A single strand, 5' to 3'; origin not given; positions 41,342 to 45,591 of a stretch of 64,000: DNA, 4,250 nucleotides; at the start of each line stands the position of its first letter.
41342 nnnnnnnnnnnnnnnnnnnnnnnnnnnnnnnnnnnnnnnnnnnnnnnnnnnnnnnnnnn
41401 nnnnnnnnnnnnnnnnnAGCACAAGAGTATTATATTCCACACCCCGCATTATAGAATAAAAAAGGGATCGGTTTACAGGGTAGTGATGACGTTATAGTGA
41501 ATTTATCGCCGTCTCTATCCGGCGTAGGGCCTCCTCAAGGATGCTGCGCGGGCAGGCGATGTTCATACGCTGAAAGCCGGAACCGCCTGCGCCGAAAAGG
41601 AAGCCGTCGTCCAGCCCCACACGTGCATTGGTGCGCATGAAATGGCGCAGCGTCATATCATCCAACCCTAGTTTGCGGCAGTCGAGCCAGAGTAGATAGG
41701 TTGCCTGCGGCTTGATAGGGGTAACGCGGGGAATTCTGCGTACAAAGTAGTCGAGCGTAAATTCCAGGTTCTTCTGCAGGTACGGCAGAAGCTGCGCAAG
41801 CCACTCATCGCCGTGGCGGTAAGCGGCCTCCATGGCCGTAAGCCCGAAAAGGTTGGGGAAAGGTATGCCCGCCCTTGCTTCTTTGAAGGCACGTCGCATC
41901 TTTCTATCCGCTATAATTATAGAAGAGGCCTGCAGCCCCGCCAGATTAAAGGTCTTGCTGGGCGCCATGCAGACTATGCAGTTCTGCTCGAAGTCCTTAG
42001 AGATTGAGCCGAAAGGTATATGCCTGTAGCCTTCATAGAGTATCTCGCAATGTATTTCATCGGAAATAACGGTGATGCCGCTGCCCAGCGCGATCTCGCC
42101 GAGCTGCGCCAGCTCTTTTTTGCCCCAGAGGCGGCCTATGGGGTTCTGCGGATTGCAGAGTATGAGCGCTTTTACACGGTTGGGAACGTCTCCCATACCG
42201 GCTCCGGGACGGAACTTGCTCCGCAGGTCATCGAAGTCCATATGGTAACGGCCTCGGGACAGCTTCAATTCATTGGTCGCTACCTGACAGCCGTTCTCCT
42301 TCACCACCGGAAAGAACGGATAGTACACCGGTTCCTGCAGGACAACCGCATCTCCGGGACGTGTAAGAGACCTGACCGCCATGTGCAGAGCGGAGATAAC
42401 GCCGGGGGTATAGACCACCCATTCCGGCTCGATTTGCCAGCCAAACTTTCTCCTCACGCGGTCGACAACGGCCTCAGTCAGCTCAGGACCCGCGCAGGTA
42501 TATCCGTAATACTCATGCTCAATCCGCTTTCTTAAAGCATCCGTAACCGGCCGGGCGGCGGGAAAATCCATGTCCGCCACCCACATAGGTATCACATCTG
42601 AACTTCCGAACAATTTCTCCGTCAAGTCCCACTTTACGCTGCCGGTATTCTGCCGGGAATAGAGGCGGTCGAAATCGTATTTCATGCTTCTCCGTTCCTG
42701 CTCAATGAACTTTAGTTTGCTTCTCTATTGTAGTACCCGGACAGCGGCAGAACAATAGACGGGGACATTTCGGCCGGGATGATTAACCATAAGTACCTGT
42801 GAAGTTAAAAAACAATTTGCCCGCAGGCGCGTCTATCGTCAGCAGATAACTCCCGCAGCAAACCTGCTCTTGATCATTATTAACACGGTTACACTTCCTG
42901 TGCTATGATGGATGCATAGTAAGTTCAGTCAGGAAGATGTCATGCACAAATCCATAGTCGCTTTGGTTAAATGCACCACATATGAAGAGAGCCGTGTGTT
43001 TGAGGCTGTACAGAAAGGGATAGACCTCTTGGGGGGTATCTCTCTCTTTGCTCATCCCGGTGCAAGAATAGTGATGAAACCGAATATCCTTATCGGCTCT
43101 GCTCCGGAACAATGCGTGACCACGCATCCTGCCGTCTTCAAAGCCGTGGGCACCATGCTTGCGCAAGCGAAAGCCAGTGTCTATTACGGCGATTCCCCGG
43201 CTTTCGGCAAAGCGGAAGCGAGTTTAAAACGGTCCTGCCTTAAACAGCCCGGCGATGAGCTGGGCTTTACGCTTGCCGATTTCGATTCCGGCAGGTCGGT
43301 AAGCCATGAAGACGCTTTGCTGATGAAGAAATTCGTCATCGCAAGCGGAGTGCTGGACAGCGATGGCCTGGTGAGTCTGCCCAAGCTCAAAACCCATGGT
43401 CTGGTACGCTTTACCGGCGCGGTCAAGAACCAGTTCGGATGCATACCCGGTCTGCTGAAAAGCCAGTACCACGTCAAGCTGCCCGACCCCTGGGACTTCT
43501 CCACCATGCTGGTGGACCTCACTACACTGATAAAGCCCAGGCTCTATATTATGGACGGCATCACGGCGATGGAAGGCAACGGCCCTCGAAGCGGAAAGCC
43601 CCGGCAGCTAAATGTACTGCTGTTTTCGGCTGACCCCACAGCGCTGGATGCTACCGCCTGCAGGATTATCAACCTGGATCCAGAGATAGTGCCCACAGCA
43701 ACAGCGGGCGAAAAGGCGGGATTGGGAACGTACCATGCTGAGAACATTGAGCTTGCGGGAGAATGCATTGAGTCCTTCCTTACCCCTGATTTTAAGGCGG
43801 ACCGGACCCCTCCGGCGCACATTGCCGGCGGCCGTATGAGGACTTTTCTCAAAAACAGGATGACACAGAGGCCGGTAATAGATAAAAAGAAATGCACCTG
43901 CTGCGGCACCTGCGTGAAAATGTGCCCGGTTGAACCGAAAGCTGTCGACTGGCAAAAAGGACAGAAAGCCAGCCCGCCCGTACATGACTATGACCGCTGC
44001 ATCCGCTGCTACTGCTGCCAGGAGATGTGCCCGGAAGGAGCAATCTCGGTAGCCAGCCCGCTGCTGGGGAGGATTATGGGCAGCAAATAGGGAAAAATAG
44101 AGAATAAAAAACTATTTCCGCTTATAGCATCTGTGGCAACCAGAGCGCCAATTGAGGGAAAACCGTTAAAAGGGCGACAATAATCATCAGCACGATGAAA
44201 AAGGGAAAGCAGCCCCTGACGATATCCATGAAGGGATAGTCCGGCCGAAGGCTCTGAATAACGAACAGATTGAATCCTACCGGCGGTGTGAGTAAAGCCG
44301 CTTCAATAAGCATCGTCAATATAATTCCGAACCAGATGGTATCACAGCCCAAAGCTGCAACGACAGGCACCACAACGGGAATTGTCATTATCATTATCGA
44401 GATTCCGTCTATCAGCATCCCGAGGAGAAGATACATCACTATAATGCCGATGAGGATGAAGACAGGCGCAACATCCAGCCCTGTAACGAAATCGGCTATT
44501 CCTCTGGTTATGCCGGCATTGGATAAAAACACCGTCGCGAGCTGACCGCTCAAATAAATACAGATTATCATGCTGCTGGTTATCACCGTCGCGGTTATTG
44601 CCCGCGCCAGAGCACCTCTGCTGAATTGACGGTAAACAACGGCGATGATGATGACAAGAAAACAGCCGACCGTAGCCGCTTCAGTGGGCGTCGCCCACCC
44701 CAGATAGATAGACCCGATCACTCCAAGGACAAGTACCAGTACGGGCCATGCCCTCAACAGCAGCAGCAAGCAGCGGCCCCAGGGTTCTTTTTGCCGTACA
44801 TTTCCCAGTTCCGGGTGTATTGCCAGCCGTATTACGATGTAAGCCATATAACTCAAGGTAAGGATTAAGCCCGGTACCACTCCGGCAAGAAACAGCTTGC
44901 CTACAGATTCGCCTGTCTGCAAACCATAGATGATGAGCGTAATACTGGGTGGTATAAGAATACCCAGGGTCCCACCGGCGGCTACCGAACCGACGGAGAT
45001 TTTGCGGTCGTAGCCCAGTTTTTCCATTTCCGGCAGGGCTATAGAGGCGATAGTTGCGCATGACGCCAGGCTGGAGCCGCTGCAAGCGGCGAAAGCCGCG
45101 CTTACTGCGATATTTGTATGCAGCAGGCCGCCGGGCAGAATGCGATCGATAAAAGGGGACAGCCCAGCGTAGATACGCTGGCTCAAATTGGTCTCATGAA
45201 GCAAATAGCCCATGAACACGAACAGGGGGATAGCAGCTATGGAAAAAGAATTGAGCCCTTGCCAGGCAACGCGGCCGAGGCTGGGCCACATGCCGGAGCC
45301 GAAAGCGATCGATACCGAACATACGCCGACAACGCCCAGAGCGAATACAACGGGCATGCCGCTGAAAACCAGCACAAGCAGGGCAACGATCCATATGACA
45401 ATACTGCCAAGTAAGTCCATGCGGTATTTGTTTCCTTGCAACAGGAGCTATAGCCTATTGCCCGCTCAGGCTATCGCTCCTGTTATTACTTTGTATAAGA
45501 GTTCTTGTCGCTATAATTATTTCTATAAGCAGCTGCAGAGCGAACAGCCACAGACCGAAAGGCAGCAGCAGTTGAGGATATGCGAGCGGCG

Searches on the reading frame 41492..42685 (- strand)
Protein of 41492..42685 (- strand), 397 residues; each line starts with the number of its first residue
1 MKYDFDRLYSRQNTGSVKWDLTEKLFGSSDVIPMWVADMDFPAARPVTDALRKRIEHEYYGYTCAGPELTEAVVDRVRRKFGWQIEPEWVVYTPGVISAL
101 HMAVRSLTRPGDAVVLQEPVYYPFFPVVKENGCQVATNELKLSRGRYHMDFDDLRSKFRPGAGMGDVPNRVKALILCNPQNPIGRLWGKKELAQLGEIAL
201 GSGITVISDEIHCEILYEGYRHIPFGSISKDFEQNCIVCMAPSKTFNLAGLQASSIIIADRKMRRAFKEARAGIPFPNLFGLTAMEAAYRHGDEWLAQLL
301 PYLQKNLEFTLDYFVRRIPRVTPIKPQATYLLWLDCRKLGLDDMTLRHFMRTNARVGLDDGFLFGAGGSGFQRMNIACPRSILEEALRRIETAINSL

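Call 64: search_protein_families(library=pfam, proteins=[window:41492-42685:-], max_evalue=0.00001)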
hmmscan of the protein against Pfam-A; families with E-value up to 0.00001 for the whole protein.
window:41492-42685:- (397 aa): 1 family
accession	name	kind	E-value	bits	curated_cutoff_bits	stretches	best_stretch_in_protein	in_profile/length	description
PF00155.27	Aminotran_1_2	-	5e-32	111.9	19.7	1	57-390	33-361/361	Aminotransferase class I and II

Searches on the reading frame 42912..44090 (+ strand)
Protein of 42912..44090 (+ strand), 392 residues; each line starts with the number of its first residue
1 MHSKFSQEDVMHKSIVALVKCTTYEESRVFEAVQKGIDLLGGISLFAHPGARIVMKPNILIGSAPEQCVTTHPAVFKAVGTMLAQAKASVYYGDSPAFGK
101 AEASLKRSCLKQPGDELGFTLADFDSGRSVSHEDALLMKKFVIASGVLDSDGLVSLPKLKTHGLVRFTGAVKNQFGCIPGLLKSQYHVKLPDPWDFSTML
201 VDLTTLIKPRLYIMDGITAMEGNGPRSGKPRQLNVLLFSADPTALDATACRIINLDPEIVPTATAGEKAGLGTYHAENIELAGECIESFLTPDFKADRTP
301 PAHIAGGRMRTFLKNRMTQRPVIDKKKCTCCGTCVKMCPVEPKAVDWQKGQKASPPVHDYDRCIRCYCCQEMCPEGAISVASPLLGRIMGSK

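Call 64: search_protein_families(library=pfam, proteins=[window:42912-44090:+], max_evalue=0.00001)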
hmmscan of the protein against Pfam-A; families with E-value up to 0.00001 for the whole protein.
window:42912-44090:+ (392 aa): 4 families
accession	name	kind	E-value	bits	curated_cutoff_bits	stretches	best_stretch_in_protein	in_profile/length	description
PF04015.17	DUF362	-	5.2e-51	174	24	1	53-251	1-200/200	Domain of unknown function (DUF362)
PF00037.32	Fer4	-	1.9e-08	34.2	21.1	0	356-379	1-24/24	4Fe-4S binding domain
PF12797.12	Fer4_2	-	1.3e-06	28.4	24.5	0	355-375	2-22/22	4Fe-4S binding domain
PF13237.11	Fer4_10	-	9e-06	26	25.5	0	321-374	2-53/53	4Fe-4S dicluster domain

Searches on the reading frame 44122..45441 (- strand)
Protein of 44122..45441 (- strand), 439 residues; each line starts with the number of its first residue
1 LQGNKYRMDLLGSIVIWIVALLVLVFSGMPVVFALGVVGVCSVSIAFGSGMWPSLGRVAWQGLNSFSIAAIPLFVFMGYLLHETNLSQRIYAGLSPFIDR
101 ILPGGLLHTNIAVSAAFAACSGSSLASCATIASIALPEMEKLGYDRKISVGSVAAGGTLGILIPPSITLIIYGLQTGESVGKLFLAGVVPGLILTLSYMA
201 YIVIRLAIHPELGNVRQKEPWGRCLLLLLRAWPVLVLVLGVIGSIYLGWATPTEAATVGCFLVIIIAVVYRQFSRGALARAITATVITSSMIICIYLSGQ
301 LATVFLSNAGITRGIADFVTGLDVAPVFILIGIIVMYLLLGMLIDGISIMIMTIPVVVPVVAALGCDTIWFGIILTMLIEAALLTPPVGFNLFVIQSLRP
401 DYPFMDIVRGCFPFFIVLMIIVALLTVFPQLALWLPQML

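Call 64: search_protein_families(library=pfam, proteins=[window:44122-45441:-], max_evalue=0.00001)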
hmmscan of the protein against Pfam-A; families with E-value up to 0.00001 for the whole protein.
window:44122-45441:- (439 aa): 1 family
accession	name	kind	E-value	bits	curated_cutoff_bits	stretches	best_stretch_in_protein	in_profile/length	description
PF06808.19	DctM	-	3.2e-84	283.6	23.8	1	18-431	1-413/413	Tripartite ATP-independent periplasmic transporter, DctM component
